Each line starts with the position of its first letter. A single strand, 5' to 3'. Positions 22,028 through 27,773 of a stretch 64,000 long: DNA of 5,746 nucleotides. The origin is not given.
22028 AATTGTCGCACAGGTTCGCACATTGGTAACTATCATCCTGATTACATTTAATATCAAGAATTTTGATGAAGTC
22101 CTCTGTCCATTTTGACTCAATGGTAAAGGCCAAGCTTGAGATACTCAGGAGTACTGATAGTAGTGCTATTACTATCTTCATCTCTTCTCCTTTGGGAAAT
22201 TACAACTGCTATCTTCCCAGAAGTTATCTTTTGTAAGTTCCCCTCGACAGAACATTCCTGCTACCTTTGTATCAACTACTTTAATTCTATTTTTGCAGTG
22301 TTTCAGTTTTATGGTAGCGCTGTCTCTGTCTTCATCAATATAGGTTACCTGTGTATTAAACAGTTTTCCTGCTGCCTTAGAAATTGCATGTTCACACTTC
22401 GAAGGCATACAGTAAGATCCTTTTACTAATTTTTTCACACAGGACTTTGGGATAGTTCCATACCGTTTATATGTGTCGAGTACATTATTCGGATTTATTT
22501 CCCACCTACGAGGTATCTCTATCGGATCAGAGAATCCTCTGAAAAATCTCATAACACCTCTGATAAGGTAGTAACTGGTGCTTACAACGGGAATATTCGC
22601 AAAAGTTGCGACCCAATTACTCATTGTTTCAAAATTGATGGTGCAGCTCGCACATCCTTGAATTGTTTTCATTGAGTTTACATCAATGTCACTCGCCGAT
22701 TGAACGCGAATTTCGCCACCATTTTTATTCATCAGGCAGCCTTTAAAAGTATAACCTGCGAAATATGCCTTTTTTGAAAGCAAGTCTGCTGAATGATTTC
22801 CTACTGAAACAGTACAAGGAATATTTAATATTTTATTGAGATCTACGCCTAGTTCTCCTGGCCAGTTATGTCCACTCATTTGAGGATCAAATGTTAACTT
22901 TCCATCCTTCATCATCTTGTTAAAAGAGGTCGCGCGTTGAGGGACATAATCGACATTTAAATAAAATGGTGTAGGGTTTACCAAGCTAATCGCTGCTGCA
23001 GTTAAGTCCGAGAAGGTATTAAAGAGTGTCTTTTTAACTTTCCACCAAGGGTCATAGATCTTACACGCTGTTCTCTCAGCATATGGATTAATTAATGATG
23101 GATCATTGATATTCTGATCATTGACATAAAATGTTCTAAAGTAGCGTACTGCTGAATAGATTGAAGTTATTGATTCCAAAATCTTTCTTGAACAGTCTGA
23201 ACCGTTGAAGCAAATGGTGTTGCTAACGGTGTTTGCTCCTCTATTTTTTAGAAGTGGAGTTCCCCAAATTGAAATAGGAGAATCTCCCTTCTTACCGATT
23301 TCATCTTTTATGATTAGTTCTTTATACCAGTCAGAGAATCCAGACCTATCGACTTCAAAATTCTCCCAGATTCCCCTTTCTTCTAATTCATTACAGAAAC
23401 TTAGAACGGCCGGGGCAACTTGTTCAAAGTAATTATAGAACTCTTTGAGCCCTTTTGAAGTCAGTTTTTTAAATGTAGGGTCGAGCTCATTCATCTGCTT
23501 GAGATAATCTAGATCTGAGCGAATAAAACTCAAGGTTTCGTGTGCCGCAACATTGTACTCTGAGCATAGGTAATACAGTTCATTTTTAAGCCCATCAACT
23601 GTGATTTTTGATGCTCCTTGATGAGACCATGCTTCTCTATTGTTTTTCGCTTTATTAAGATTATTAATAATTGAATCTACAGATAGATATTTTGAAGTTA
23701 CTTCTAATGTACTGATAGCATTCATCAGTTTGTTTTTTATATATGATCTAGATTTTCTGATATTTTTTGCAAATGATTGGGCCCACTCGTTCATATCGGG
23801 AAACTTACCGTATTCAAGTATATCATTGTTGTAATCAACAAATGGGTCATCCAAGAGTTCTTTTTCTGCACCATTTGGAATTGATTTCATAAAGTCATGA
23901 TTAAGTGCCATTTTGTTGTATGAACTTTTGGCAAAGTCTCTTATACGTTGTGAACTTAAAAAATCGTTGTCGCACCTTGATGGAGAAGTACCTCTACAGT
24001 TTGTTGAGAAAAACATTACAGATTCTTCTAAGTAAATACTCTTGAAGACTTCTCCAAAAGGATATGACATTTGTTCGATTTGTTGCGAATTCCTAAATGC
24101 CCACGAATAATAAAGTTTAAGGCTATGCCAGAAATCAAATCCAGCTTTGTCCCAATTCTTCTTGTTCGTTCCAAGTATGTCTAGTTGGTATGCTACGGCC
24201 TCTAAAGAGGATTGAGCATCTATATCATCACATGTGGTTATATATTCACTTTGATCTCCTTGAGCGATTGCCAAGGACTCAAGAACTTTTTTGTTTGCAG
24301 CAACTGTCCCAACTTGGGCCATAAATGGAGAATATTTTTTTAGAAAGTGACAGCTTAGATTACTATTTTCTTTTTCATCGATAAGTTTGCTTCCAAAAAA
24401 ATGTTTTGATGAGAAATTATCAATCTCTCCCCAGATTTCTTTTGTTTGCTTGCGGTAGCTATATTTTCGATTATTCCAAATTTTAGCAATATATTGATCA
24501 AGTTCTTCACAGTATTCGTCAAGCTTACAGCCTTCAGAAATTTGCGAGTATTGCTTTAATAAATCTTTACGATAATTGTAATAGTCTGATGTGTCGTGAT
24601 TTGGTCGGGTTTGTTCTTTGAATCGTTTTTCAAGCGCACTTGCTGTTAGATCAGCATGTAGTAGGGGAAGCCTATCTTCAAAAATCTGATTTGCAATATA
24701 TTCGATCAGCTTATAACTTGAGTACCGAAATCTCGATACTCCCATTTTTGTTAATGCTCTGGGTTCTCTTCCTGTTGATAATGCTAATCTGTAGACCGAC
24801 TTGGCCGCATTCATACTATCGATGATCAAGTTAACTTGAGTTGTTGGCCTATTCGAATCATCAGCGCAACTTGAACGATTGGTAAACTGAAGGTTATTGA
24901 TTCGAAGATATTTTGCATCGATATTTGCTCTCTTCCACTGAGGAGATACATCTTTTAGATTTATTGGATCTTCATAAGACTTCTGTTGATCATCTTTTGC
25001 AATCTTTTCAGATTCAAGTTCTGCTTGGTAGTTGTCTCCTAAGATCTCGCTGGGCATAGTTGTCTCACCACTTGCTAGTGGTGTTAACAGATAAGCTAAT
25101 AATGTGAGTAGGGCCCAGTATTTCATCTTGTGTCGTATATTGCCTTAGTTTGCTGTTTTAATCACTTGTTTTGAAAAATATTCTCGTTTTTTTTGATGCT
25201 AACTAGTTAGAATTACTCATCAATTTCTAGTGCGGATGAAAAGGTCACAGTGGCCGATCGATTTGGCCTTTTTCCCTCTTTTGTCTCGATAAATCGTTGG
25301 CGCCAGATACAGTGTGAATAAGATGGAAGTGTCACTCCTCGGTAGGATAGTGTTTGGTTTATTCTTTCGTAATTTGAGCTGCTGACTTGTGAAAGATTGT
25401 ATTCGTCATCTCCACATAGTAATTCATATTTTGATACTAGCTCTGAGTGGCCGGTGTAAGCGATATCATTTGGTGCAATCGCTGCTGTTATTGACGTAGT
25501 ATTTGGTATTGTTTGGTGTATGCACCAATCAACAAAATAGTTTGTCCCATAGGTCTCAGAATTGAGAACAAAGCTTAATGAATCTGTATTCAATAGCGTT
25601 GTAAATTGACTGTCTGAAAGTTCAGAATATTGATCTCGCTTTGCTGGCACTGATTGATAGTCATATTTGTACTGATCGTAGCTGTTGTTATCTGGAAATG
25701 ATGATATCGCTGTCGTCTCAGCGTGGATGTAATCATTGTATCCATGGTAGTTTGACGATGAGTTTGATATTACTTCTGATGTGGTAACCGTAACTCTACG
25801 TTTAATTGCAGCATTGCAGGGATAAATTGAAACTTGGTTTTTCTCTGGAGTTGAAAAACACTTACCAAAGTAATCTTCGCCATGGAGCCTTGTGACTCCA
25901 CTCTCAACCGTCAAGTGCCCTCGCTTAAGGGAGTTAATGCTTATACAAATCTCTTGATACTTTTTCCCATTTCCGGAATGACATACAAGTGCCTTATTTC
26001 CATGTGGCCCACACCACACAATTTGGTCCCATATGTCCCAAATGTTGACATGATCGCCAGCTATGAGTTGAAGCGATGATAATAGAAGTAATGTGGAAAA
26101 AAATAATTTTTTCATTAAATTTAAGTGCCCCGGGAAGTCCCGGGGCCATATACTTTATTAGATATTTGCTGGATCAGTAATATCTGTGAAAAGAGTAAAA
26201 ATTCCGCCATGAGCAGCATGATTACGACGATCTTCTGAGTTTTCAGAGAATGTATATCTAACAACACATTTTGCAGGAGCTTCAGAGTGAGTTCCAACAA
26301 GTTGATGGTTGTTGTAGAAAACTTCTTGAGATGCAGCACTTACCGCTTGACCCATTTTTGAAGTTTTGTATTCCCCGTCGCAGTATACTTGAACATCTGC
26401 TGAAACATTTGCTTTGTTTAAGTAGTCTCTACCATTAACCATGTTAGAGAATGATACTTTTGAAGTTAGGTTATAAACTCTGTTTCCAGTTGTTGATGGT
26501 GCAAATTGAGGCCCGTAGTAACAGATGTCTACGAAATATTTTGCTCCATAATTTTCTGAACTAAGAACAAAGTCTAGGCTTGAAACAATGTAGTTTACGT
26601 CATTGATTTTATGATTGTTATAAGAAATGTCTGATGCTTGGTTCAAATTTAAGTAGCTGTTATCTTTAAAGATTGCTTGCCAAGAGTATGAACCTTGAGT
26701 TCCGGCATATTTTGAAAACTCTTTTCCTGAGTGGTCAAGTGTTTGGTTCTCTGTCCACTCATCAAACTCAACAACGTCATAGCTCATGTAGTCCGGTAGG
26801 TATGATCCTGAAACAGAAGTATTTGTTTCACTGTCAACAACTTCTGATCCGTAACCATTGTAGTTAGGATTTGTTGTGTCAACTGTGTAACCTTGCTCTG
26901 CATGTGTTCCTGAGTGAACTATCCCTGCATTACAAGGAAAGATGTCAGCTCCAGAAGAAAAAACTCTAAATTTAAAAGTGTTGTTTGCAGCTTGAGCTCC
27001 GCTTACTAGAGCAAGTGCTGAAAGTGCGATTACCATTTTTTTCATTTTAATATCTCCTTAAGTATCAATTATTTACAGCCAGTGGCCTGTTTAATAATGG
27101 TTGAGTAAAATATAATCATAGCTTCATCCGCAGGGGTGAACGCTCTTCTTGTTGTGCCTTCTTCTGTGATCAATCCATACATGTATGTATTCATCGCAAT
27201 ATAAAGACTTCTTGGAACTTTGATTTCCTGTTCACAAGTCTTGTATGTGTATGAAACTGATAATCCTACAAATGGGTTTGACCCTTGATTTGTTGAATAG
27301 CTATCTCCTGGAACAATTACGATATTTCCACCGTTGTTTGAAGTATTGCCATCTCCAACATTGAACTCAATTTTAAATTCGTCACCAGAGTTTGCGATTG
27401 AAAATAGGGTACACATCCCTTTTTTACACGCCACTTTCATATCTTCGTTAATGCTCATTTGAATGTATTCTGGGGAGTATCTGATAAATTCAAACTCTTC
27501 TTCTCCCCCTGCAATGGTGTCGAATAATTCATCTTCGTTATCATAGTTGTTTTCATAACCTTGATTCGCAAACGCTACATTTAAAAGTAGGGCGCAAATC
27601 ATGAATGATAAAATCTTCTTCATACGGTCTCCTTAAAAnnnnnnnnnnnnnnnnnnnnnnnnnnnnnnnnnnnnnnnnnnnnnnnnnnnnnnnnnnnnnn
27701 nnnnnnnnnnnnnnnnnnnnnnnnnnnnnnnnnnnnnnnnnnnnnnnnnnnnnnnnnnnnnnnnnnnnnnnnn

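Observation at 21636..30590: Seven consecutive signal-peptide ORFs, mostly without recognisable families: candidate undescribed secreted or surface system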

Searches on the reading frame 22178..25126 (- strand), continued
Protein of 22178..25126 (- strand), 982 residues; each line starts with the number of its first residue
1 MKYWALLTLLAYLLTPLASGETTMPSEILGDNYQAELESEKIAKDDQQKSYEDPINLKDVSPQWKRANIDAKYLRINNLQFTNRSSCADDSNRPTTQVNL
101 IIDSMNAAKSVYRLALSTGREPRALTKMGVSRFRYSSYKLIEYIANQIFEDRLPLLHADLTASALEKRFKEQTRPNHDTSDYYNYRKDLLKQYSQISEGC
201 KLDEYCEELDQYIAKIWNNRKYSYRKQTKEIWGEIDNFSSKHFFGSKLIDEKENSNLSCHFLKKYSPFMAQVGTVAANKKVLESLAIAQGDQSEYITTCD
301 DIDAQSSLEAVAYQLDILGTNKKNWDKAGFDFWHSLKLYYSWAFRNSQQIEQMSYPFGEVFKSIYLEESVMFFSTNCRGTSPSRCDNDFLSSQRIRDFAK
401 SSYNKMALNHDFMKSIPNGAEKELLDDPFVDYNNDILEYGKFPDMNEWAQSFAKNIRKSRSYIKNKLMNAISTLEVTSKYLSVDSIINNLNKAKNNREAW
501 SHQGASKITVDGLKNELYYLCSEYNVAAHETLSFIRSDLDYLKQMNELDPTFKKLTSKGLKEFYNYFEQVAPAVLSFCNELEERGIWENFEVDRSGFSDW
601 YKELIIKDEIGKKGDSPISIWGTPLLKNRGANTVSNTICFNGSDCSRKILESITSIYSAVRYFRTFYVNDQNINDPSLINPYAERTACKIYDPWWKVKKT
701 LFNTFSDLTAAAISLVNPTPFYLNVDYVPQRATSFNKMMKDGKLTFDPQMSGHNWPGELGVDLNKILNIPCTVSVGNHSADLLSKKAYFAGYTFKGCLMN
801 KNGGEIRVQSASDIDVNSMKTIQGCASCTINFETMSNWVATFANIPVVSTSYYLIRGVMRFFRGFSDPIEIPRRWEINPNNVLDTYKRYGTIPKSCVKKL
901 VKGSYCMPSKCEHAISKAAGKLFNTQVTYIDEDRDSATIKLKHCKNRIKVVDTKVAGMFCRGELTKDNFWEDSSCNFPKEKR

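Call 61: fold_search(model_id=the predicted structure, library=pdb)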
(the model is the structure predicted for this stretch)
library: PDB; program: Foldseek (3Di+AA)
matches with E <= 10: 81; with E <= 0.001: 0
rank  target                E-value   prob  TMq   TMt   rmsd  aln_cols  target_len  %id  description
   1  9qcu_B                4.9e-01  0.04  0.05  0.10  23.0       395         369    9  Crystal structure of Rhizobium etli L-asparaginase ReAV S48A mutant (released 2025-07-16)
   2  7d5q_B                5.7e-01  0.06  0.07  0.12  28.9       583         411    8  Structure of NorC transporter (K398A mutant) in an outward-open conformation in complex with a single-chain Indian cam (released 2021-06-09)
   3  8rug_A                6.2e-01  0.04  0.05  0.09  23.0       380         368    9  Crystal structure of Rhizobium etli L-asparaginase ReAV C189A mutant (released 2024-04-17)
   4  9qcz_B                6.5e-01  0.02  0.05  0.09  23.9       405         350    9  Crystal structure of Rhizobium etli L-asparaginase ReAV K263A mutant (released 2025-07-16)
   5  9qcu_A                7.1e-01  0.03  0.05  0.10  24.0       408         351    8  Crystal structure of Rhizobium etli L-asparaginase ReAV S48A mutant (released 2025-07-16)
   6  9qcz_A                7.1e-01  0.02  0.05  0.08  23.9       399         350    9  Crystal structure of Rhizobium etli L-asparaginase ReAV K263A mutant (released 2025-07-16)
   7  7d5q_A                7.4e-01  0.05  0.07  0.12  29.1       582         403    7  Structure of NorC transporter (K398A mutant) in an outward-open conformation in complex with a single-chain Indian cam (released 2021-06-09)
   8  8rud_B                7.8e-01  0.02  0.05  0.08  24.2       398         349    9  Crystal structure of Rhizobium etli L-asparaginase ReAV K138A mutant (released 2024-04-17)
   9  9g67_B                7.8e-01  0.02  0.05  0.08  24.0       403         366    8  Crystal structure of Rhizobium etli L-asparaginase ReAV K138H mutant in complex with L-Asn (released 2025-01-15)
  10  9qct_A                8.1e-01  0.02  0.05  0.09  24.0       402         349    9  Crystal structure of Rhizobium etli L-asparaginase ReAV R47A mutant (released 2025-07-16)
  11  8eau_a                8.9e-01  0.03  0.06  0.07  28.4       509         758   12  Yeast VO in complex with Vma21p (released 2022-11-02)
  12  8ruf_C                8.9e-01  0.02  0.05  0.09  23.9       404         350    8  Crystal structure of Rhizobium etli L-asparaginase ReAV D187A mutant (released 2024-04-17)
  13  8rue_B                9.3e-01  0.02  0.05  0.08  24.2       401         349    8  Crystal structure of Rhizobium etli L-asparaginase ReAV H139A mutant (released 2024-04-17)
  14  8rue_A                9.7e-01  0.02  0.05  0.09  23.9       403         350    8  Crystal structure of Rhizobium etli L-asparaginase ReAV H139A mutant (released 2024-04-17)
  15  7os5_AAA              1.0e+00  0.02  0.05  0.08  23.9       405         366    8  Crystal structure of Rhizobium etli inducible L-asparaginase ReAV (orthorhombic form OP) (released 2021-11-24)
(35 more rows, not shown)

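Call 81: search_protein_families(library=phrogs, proteins=[window:22178-25126:-], max_evalue=0.01)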
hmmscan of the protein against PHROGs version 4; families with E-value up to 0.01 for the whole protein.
window:22178-25126:- (982 aa): 0 families

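Call 82: search_protein_families(library=padloc, proteins=[window:22178-25126:-], max_evalue=0.01)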
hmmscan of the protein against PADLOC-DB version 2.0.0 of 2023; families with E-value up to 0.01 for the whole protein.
window:22178-25126:- (982 aa): 0 families

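Call 92: search_protein_families(library=pfam, alignment_id=A5, max_evalue=0.01)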
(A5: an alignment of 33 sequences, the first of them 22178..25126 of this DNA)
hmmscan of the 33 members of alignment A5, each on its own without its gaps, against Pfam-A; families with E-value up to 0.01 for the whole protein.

A. member 1, window:22178-25126:- (982 aa): 0 families

B. families by the number of members that match (of 33 scanned): 0 families

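Call 105: search_protein_families(library=pfam, proteins=[L036:9767-13162:+, L029:9944-11011:+, L007:7812-9233:+, L020:7839-9263:+, L037:15441-16736:+, L036:8419-9753:+], max_evalue=0.01)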
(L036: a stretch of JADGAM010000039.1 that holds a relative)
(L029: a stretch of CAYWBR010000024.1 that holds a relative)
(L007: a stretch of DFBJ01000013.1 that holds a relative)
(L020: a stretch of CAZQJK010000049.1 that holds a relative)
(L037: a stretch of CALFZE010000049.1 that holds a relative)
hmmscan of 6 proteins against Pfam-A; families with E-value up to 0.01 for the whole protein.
L036:9767-13162:+ (1131 aa): 0 families

L029:9944-11011:+ (355 aa): 0 families

L007:7812-9233:+ (473 aa): 0 families

L020:7839-9263:+ (474 aa): 0 families

L037:15441-16736:+ (431 aa): 0 families

L036:8419-9753:+ (444 aa): 0 families

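Call 109: search_dna_similar(query=window:22178-25126:-, collection=plasmids, mode=protein, max_evalue=0.001, max_rows=10)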
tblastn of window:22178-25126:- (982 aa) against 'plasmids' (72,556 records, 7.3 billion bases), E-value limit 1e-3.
No match.

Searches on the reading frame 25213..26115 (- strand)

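Call 3: search_protein_families(library=pfam, proteins=[window:25213-26115:-], max_evalue=1)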
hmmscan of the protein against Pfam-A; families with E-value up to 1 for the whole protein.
window:25213-26115:- (300 aa): 1 family
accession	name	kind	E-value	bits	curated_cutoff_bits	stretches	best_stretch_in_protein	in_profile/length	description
PF25718.1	Mycobacteriophage_73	-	0.14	13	27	1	126-183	21-77/85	Mycobacteriophage L5 gene 73 protein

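Call 4: search_protein_families(library=ncbifam, proteins=[window:25213-26115:-], max_evalue=1)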
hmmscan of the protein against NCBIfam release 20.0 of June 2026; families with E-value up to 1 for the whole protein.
window:25213-26115:- (300 aa): 0 families

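Call 81: search_protein_families(library=phrogs, proteins=[window:25213-26115:-], max_evalue=0.01)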
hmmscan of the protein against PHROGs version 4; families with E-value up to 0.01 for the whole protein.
window:25213-26115:- (300 aa): 1 family
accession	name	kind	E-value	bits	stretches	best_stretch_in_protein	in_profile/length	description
phrog_5768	-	unknown function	0.0069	17.2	0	71-105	19-57/66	-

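Call 82: search_protein_families(library=padloc, proteins=[window:25213-26115:-], max_evalue=0.01)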
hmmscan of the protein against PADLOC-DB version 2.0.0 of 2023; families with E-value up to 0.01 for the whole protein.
window:25213-26115:- (300 aa): 0 families

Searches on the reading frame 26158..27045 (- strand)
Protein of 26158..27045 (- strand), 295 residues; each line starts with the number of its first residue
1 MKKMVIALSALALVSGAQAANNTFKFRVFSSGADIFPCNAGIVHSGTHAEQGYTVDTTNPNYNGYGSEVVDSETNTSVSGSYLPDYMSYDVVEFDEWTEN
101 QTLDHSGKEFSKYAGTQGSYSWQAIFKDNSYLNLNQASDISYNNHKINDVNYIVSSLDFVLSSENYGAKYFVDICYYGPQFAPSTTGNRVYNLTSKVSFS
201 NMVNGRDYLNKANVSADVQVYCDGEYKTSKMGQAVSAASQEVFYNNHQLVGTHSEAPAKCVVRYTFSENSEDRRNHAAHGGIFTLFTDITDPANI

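Call 3: search_protein_families(library=pfam, proteins=[window:26158-27045:-], max_evalue=1)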
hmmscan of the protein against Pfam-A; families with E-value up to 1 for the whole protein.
window:26158-27045:- (295 aa): 3 families
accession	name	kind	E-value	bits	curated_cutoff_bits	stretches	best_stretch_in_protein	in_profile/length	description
PF00346.24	Complex1_49kDa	-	0.081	12.4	24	1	118-162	224-267/271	Respiratory-chain NADH dehydrogenase, 49 Kd subunit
PF08139.17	LPAM_1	-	0.13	13.2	20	1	1-16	1-16/18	Prokaryotic membrane lipoprotein lipid attachment site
PF09509.15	Hypoth_Ymh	-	0.15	12.4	25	1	214-270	3-57/119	Protein of unknown function (Hypoth_ymh)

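Call 4: search_protein_families(library=ncbifam, proteins=[window:26158-27045:-], max_evalue=1)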
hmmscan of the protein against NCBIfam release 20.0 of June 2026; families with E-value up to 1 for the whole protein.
window:26158-27045:- (295 aa): 0 families

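Call 54: search_solved_structures(query=A8, max_evalue=10)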
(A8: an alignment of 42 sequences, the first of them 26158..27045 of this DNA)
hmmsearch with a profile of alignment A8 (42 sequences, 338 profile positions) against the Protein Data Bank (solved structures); distinct sequences matched with E-value up to 10: 2.
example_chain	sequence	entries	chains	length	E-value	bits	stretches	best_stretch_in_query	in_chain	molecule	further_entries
3iy2_B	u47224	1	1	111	0.18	14.3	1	166-212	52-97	Antibody 6, heavy chain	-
5vxj_B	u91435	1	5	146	0.5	12.8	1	18-50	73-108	single-domain antibody JMK-E3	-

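Call 81: search_protein_families(library=phrogs, proteins=[window:26158-27045:-], max_evalue=0.01)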
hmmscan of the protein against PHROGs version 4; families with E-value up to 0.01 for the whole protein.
window:26158-27045:- (295 aa): 0 families

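Call 82: search_protein_families(library=padloc, proteins=[window:26158-27045:-], max_evalue=0.01)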
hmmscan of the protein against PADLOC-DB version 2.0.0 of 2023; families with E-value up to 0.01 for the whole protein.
window:26158-27045:- (295 aa): 1 family
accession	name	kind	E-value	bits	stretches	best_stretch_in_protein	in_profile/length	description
PDLC01835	CARF2--CARF_HEPN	-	0.00092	16.1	1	187-248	193-254/586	-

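Call 97: search_protein_families(library=pfam, alignment_id=A8, max_evalue=0.01)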
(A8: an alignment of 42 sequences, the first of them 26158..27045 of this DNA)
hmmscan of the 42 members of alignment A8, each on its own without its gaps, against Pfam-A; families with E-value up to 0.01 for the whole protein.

A. member 1, window:26158-27045:- (295 aa): 0 families

B. families by the number of members that match (of 42 scanned): 1 family
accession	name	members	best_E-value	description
PF22038.1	PRC2_EED_ins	1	0.0019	Polycomb protein EED insertion domain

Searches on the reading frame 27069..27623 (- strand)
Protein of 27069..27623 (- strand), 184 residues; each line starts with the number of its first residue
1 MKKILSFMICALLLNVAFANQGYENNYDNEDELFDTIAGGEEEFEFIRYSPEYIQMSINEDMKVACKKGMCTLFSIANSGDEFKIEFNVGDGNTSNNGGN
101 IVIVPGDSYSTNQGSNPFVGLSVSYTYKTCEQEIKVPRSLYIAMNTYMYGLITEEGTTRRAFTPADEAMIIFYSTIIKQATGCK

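Call 3: search_protein_families(library=pfam, proteins=[window:27069-27623:-], max_evalue=1)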
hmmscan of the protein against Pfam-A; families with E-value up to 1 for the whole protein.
window:27069-27623:- (184 aa): 0 families

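Call 4: search_protein_families(library=ncbifam, proteins=[window:27069-27623:-], max_evalue=1)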
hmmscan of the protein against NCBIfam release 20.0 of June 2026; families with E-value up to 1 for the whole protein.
window:27069-27623:- (184 aa): 0 families

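Call 47: search_solved_structures(query=A4, max_evalue=10)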
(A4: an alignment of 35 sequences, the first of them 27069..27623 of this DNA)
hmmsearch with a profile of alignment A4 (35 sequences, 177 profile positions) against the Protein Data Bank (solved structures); distinct sequences matched with E-value up to 10: 1.
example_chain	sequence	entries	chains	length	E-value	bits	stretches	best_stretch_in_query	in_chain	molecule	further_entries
7kv4_AAA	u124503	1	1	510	0.82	12.4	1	31-71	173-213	SusD family protein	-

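Call 81: search_protein_families(library=phrogs, proteins=[window:27069-27623:-], max_evalue=0.01)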
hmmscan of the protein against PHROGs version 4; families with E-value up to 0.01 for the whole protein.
window:27069-27623:- (184 aa): 0 families

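Call 82: search_protein_families(library=padloc, proteins=[window:27069-27623:-], max_evalue=0.01)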
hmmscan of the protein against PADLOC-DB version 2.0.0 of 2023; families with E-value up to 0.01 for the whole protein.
window:27069-27623:- (184 aa): 0 families

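Call 98: search_protein_families(library=pfam, alignment_id=A4, max_evalue=0.01)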
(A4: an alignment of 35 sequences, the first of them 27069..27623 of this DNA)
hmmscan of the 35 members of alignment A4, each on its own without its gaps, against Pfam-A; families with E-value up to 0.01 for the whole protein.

A. member 1, window:27069-27623:- (184 aa): 0 families

B. families by the number of members that match (of 35 scanned): 0 families
